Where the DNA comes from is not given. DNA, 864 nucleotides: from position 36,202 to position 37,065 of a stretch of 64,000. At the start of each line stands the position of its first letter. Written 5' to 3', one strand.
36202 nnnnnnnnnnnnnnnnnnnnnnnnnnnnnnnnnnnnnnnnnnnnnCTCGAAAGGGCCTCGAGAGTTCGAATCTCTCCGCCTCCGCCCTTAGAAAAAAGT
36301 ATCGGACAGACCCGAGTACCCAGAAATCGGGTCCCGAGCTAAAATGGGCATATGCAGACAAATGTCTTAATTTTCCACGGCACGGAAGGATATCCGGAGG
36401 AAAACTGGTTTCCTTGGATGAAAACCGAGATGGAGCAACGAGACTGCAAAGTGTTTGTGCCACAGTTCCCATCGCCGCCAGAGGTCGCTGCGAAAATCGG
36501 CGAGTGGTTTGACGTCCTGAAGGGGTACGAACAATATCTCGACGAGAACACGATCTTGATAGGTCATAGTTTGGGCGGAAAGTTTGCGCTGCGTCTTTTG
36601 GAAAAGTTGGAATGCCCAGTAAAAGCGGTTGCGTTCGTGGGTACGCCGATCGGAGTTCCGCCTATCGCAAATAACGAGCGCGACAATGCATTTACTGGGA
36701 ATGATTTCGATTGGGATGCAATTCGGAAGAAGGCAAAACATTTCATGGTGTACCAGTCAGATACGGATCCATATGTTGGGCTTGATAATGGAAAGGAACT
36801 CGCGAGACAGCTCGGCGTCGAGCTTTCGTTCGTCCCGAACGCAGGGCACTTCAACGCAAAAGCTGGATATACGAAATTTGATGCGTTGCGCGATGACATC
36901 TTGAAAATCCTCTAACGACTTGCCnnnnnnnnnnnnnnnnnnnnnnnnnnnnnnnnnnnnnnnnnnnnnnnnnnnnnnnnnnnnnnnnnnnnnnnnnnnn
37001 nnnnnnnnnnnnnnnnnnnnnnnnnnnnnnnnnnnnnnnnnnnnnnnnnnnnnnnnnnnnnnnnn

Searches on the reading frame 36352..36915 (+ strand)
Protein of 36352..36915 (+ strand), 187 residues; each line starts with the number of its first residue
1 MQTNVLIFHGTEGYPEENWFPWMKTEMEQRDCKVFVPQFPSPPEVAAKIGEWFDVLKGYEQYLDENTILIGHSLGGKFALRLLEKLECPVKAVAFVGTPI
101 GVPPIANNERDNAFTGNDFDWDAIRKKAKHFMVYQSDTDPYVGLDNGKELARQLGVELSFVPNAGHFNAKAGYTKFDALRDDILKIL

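Call 82: search_protein_families(library=pfam, proteins=[window:36352-36915:+], max_evalue=0.01)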
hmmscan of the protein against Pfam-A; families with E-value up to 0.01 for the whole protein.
window:36352-36915:+ (187 aa): 7 families
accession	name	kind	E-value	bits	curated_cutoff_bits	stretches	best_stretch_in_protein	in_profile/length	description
PF06821.19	Ser_hydrolase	-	1.5e-18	67.8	22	1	5-178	1-165/172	Serine hydrolase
PF00561.26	Abhydrolase_1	-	1e-08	35.6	25.8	1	54-121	60-124/245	alpha/beta hydrolase fold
PF12697.13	Abhydrolase_6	-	8.6e-07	30.3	26.3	1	6-102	2-98/217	Alpha/beta hydrolase family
PF12146.15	Hydrolase_4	-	0.0016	18.2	27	1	60-104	71-115/239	Serine aminopeptidase, S33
PF20408.4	Abhydrolase_11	-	0.0022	18.2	27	1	20-109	20-118/193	Alpha/beta hydrolase domain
PF10230.15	LIDHydrolase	-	0.0036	17.5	27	0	61-95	80-115/262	Lipid-droplet associated hydrolase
PF07819.20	PGAP1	-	0.0055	16.9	24.3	1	63-109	89-138/233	PGAP1-like alpha/beta domain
